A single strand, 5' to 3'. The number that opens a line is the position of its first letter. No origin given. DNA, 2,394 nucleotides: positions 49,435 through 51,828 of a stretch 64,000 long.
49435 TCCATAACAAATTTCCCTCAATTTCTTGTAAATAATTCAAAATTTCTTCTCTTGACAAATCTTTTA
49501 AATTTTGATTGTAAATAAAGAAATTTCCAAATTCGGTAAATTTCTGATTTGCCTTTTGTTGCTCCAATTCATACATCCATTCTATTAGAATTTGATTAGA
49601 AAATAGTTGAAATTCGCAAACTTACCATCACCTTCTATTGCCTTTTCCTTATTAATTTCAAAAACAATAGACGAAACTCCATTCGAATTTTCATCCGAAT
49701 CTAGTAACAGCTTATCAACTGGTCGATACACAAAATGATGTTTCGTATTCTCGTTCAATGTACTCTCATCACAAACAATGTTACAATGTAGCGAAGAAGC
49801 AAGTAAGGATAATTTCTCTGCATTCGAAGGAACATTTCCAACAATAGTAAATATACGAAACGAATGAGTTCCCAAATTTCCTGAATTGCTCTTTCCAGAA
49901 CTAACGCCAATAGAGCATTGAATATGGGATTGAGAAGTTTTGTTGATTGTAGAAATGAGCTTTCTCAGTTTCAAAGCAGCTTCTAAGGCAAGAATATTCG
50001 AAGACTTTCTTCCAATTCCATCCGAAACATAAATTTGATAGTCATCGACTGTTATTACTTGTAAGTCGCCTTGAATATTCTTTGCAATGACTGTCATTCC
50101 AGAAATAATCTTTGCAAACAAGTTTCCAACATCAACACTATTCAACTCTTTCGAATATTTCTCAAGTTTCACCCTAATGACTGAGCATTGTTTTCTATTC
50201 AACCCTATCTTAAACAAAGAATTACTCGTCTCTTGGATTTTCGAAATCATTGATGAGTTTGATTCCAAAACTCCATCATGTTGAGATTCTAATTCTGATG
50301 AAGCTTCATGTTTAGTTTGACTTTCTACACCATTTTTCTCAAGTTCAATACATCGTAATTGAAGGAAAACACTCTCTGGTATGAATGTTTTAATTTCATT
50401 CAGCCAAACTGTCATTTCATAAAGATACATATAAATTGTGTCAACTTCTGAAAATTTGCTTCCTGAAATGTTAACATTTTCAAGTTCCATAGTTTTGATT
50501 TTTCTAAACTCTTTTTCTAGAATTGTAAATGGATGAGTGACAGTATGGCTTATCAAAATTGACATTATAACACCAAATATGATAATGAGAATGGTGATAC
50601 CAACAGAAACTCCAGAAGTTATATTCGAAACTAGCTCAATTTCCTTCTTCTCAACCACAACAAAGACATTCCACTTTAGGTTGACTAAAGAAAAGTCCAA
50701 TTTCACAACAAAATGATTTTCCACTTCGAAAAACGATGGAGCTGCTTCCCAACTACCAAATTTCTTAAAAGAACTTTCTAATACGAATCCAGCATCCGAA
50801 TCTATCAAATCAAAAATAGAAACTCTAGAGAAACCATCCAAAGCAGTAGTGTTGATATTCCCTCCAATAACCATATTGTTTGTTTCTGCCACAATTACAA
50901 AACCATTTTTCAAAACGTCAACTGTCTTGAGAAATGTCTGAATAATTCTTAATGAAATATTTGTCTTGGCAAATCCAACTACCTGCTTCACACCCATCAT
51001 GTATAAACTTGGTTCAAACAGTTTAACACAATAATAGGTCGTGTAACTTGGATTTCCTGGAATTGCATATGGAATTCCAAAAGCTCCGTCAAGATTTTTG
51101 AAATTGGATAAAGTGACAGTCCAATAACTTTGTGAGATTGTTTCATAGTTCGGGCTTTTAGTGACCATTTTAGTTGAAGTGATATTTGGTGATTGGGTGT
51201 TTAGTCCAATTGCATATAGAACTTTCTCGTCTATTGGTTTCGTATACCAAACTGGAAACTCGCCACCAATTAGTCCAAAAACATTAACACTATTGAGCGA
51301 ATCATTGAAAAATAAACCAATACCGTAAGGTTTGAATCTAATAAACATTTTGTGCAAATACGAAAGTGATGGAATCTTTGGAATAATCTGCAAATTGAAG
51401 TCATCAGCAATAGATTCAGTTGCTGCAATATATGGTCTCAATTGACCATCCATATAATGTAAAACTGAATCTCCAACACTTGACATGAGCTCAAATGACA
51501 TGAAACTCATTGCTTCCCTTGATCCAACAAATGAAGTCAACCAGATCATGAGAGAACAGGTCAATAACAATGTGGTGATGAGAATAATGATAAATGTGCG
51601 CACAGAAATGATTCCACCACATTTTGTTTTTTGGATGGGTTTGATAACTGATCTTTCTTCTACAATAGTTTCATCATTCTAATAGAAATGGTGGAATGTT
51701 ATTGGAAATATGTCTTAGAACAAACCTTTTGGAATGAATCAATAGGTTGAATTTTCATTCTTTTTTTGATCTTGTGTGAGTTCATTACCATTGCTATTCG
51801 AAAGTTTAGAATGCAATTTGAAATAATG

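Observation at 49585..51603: Receptor-type cyclase-like gene with a Cache-like ectodomain and degenerate catalytic motifs (possible pseudo-cyclase)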

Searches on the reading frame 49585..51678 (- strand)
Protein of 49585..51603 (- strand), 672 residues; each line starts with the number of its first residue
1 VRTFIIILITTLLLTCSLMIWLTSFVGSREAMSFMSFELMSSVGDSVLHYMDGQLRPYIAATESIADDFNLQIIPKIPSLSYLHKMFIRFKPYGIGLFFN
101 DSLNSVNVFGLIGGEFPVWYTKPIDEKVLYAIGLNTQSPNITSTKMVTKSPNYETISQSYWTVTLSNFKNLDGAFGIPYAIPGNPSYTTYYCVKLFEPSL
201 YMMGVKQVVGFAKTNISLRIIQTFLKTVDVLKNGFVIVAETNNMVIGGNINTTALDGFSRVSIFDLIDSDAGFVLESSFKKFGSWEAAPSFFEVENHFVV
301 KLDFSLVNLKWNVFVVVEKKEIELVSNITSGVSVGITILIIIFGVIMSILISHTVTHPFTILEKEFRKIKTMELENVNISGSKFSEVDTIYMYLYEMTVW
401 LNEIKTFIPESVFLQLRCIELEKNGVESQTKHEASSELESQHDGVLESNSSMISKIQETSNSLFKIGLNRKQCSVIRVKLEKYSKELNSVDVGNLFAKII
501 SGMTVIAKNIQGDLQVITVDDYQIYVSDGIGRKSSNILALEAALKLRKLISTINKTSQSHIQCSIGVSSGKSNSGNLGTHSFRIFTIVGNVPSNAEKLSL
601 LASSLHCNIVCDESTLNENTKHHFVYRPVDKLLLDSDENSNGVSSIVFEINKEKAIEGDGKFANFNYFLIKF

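Call 4: search_protein_families(library=pfam, proteins=[window:49585-51603:-], max_evalue=10)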
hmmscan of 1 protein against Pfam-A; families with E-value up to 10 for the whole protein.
window:49585-51603:- (672 aa): 1 family
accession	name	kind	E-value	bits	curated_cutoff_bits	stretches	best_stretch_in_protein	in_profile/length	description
PF00211.25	Guanylate_cyc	-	0.00037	20.6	21.9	1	482-611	21-149/183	Adenylate and Guanylate cyclase catalytic domain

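Call 34: predict_structure(alignment_id=A2)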
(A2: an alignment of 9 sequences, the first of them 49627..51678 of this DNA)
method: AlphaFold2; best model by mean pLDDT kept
length: 684 residues; sequences in the alignment: 9
mean_pLDDT: 57.4   pTM: 0.41
mean pLDDT of the five models: 57.4, 53.8, 52.9, 50.2, 45.2
residues with pLDDT >= 90: 6; 70-90: 217; 50-70: 197; < 50: 264
segments of 3 or more residues with pLDDT < 50: 1-25, 135-140, 151-154, 160-186, 207-209, 275-290, 354-357, 393-413, 428-495, 596-620, 626-641, 648-684
pLDDT, mean of each block of 10 residues (from residue 1): 28 29 48 71 66 69 83 86 87 86 69 69 63 48 54 49 37 31 46 74 59 79 84 82 75 73 70 47 39 65 81 85 89 85 77 52 62 59 51 47 45 54 51 39 33 23 24 23 25 47 67 69 80 74 68 61 72 80 71 49 30 39 48 44 51 30 32 29 31
secondary structure, 60 per line:
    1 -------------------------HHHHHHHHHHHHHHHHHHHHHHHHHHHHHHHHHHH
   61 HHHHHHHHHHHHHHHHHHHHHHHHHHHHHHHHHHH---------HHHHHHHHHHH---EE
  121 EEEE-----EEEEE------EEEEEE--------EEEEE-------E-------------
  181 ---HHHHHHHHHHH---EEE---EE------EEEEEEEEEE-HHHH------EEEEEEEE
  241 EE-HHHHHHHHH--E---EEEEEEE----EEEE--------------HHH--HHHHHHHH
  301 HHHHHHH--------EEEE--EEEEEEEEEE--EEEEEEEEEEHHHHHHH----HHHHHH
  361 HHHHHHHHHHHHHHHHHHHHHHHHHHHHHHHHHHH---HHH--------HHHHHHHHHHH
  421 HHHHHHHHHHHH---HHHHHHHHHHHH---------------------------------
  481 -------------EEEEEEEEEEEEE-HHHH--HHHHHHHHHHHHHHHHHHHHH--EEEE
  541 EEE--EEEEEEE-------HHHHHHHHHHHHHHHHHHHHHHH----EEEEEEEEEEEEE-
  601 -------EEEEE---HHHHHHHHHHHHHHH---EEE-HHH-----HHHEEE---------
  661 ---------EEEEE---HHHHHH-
elements in order (helices of 4 or more, strands of 3 or more residues): H26-95 H105-115 E119-124 E130-134 E141-146 E155-159 H184-194 E198-200 E212-221 H223-226 E233-242 H244-252 E259-265 E270-273 H293-307 E316-319 E322-331 E334-343 H344-350 H355-395 H410-432 H436-447 E494-506 H508-511 H514-534 E537-543 E546-552 H560-582 E587-599 E608-612 H616-630 E634-636 E649-651 E670-674 H678-683
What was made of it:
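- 51526..51600 (-): TM1 (aa 38-62), a signal-anchor helix preceded by about 37 cytoplasmic residues. In the AF2 model it is a continuous helix running into the stalk helix (call 34).
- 50350..50541 (-): HAMP-like helix-connector-helix and cyclase-transducer-like helix (aa 391-454; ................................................). AF2 secondary structure (call 34).
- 50224..50349 (-): Low-complexity, predicted disordered linker (aa 455-496) inserted between the transducer helix and the cyclase-homology domain. pLDDT is below 50 here (call 34).
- On dCache_1 extracellular sensor domain: AF2 secondary structure (call 34; ectodomain blocks mostly pLDDT 65-89).
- On HAMP domain: The helix-connector-helix is present in the AF2 model (call 34).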

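Call 37: fold_search(model_id=the predicted structure, library=pdb)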
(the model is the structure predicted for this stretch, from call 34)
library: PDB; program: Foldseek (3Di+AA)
matches with E <= 10: 1192; with E <= 0.001: 96
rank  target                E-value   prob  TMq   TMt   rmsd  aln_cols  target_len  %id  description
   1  9a69_B                3.4e-10  1.00  0.28  0.29  10.8       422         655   13  Integrative model of MCPB-MCPC by crosslinking MS and deep learning (released 2024-09-18)
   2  9a65_B                4.2e-08  1.00  0.30  0.31  10.4       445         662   15  Integrative model of YVAQ-MCPB by crosslinking MS and deep learning (released 2024-09-18)
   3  7prq_B                2.6e-07  1.00  0.27  0.52  10.0       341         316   13  Structure of the ligand binding domain of the PctD (PA4633) chemoreceptor of Pseudomonas aeruginosa PAO1 in complex wi (released 2022-05-11)
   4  5ltv_D                4.7e-07  1.00  0.26  0.70   5.4       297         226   11  LIGAND BINDING DOMAIN OF PSEUDOMONAS AERUGINOSA PAO1 AMINO ACID CHEMORECPETOR PCTC IN COMPLEX WITH GABA (released 2017-09-20)
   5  5ltv_F                4.9e-07  1.00  0.25  0.69   5.2       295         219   11  LIGAND BINDING DOMAIN OF PSEUDOMONAS AERUGINOSA PAO1 AMINO ACID CHEMORECPETOR PCTC IN COMPLEX WITH GABA (released 2017-09-20)
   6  4wy9                  5.2e-07  1.00  0.27  0.59   9.0       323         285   10  Crystal structure of the periplasmic sensory domain of the Campylobacter jejuni chemoreceptor Tlp1 (released 2016-03-09)
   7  5ltv_C                8.0e-07  1.00  0.26  0.72   5.1       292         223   11  LIGAND BINDING DOMAIN OF PSEUDOMONAS AERUGINOSA PAO1 AMINO ACID CHEMORECPETOR PCTC IN COMPLEX WITH GABA (released 2017-09-20)
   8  6d8v                  1.0e-06  1.00  0.25  0.58   9.8       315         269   11  Methyl-accepting Chemotaxis protein X (released 2019-04-17)
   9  5ltv_E                1.3e-06  1.00  0.27  0.72   5.2       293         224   11  LIGAND BINDING DOMAIN OF PSEUDOMONAS AERUGINOSA PAO1 AMINO ACID CHEMORECPETOR PCTC IN COMPLEX WITH GABA (released 2017-09-20)
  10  6fu4_B                1.7e-06  1.00  0.24  0.48  10.8       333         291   11  Ligand binding domain (LBD) of the p. aeruginosa histamine receptor TlpQ (released 2018-05-16)
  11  3lid_A                1.9e-06  1.00  0.26  0.55   9.5       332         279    9  Crystal Structure of the extracellular domain of the putative histidine kinase vpHK1S-Z8 (released 2010-05-05)
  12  5t7m_A                2.3e-06  1.00  0.27  0.65   5.7       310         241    9  LIGAND BINDING DOMAIN OF PSEUDOMONAS AERUGINOSA PAO1 AMINO ACID CHEMORECEPTOR PCTA IN COMPLEX WITH L-TRP (released 2017-09-20)
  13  6iop_A                2.3e-06  1.00  0.26  0.64   5.5       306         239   10  The ligand binding domain of Mlp24 (released 2019-03-20)
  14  5ltv_A                2.7e-06  1.00  0.25  0.66   5.5       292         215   11  LIGAND BINDING DOMAIN OF PSEUDOMONAS AERUGINOSA PAO1 AMINO ACID CHEMORECPETOR PCTC IN COMPLEX WITH GABA (released 2017-09-20)
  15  5t7m_B                3.0e-06  1.00  0.26  0.65   5.6       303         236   10  LIGAND BINDING DOMAIN OF PSEUDOMONAS AERUGINOSA PAO1 AMINO ACID CHEMORECEPTOR PCTA IN COMPLEX WITH L-TRP (released 2017-09-20)
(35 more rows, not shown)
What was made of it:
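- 50626..51525 (-): Extracellular dCache-type ligand-binding domain (aa 63-362) with five N-x-S/T sequons. Foldseek to PctC/PctA/Mlp24/Tlp1 dCache domains, E 1e-7 to 1e-5, TMt 0.6-0.72 (call 37).
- On dCache_1 extracellular sensor domain: Foldseek top 50 are almost all dCache domains, E down to 3e-7, TMt up to 0.72 (call 37).
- Closest known: dCache ligand-binding domains of bacterial chemoreceptors and kinases. Same: A long stalk helix plus two stacked PAS-like modules between two TM helices (calls 34, 37).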

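Call 41: search_protein_representatives(alignment_id=A2)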
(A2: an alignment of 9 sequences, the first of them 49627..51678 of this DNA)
Query: 9 sequences, 826 profile positions. Proteins with E-value up to 0.001 (for the whole library): 2865; up to 1e-10: 609; up to 1e-30: 83. The best 150 are listed.
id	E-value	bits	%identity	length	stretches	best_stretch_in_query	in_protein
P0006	0.0e+00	1339.7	-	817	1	1-817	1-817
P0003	0.0e+00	1277.6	-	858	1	2-817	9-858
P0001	0.0e+00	1018.2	-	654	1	60-715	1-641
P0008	5.6e-298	1007.5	-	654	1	190-822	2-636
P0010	1.7e-267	906.6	-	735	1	16-715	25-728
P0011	3.6e-248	842.7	-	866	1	20-815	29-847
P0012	2.5e-226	770.5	-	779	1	42-814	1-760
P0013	1.1e-205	702.2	-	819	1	40-819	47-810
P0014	5.6e-193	660.1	-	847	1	27-809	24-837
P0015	9.7e-177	606.4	-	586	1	16-534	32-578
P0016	3.1e-176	604.7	-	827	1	30-811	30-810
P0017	7.4e-174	596.9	-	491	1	230-715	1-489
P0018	3.9e-173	594.5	-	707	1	64-717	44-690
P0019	7.2e-166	570.5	-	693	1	107-815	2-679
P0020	7.3e-164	563.8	-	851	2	18-722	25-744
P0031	6.2e-121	421.8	-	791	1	1-814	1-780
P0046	3.2e-97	343.4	-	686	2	19-480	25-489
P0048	5.5e-89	316.1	-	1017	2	19-491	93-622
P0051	5.5e-84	299.6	-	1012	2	11-610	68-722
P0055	1.2e-79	285.3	-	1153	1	24-752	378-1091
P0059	5.0e-60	220.3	-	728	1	140-753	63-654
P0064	2.9e-53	198.0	-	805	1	19-816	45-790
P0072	3.6e-39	151.4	-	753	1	40-772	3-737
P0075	6.9e-35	137.2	-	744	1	324-766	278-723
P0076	1.0e-34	136.7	-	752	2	28-469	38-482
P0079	3.0e-33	131.8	-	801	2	316-759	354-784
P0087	1.2e-31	126.5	-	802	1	313-795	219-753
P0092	1.3e-29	119.8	-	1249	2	303-784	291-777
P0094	2.0e-29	119.1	-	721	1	373-746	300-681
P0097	1.9e-28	115.9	-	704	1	339-792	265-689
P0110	2.1e-26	109.2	-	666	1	333-784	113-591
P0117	1.4e-25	106.4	-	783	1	10-772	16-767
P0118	1.6e-25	106.3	-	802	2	256-738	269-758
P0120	3.6e-25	105.1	-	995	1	295-737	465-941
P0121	7.8e-25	104.0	-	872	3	289-678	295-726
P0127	5.0e-24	101.3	-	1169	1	377-752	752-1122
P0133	2.7e-23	98.9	-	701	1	380-804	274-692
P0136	5.0e-23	98.0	-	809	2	29-459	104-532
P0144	2.3e-22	95.8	-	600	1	271-784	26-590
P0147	3.9e-22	95.0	-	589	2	239-460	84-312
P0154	1.1e-21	93.5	-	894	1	380-727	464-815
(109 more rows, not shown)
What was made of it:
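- Closest known: Bacterial-type dCache-. Same: The sensor half is demonstrably homologous (family profile against P0136, P0076 and P0147 at E 1e-22 to 1e-34; call 41).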

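Call 48: list_cluster_members(proteins=[P0010, P0013, P0020, P0048, P0055, P0072, P0092, P0120, P0127, P0154])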
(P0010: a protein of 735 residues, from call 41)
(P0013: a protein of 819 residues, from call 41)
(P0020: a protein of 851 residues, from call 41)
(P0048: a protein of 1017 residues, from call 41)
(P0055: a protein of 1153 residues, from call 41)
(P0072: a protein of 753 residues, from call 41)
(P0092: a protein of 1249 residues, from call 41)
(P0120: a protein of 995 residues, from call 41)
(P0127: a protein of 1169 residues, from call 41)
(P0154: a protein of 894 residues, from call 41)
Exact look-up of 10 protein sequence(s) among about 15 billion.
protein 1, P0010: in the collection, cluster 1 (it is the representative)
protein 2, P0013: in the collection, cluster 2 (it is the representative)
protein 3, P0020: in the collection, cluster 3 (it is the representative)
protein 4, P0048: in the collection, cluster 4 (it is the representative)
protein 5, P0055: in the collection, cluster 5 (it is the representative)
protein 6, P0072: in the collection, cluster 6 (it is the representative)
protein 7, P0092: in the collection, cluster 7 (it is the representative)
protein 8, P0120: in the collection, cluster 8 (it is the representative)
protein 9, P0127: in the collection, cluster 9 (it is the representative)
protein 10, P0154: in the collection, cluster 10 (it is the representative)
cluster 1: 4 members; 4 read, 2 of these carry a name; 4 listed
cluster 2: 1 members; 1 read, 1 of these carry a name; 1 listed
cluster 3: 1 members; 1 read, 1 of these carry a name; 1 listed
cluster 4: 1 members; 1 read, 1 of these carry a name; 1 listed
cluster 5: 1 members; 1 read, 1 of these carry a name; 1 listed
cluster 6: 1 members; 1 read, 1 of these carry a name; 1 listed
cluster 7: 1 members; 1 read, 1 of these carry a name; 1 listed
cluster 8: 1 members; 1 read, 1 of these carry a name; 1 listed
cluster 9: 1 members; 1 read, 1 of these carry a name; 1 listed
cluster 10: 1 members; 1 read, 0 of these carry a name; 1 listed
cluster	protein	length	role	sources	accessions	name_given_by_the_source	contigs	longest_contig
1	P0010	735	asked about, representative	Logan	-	-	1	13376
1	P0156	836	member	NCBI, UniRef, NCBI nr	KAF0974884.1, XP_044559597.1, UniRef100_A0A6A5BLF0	hypothetical protein FDP41_006358 [Naegleria fowleri] | Guanylate cyclase domain-containing protein n=1 Tax=Naegleria fowleri TaxID=5763 ... | uncharacterized protein FDP41_006358 [Naegleria fowleri]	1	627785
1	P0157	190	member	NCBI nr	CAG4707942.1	unnamed protein product [Naegleria fowleri]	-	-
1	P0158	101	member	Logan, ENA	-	-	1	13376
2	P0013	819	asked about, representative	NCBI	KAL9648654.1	hypothetical protein ABK040_016284 [Willaertia magna]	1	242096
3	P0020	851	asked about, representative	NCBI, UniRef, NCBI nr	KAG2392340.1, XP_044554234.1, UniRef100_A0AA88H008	hypothetical protein C9374_012592 [Naegleria lovaniensis] | Guanylate cyclase domain-containing protein n=1 Tax=Naegleria lovaniensis TaxID=51637 ... | uncharacterized protein C9374_012592 [Naegleria lovaniensis]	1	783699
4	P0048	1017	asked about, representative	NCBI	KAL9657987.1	hypothetical protein ABK040_016637 [Willaertia magna]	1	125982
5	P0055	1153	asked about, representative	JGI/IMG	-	ankyrin repeat protein/class 3 adenylate cyclase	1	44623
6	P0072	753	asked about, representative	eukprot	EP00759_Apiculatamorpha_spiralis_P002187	PhF_6_TR10814/c1_g1_i1/m.17424/K01768/E4.6.1.1; adenylate cyclase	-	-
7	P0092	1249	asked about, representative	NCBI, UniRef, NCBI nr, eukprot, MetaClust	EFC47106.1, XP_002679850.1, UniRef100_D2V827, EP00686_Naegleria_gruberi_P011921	predicted protein [Naegleria gruberi] | Predicted protein n=1 Tax=Naegleria gruberi TaxID=5762 RepID=D2V827_NAEGR | uncharacterized protein NAEGRDRAFT_65007 [Naegleria gruberi]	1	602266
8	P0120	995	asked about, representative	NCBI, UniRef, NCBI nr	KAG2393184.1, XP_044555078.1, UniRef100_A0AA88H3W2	hypothetical protein C9374_009761 [Naegleria lovaniensis] | Guanylate cyclase domain-containing protein n=1 Tax=Naegleria lovaniensis TaxID=51637 ... | uncharacterized protein C9374_009761 [Naegleria lovaniensis]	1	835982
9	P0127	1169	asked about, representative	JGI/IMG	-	ankyrin repeat protein/class 3 adenylate cyclase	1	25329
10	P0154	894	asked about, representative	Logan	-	-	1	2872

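Call 66: find_encoding_contigs(protein=window:49588-51549:-, flank=2000, max_places=4)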
Protein window:49588-51549:- (654 aa): no gene with exactly this product is on record in the collection.
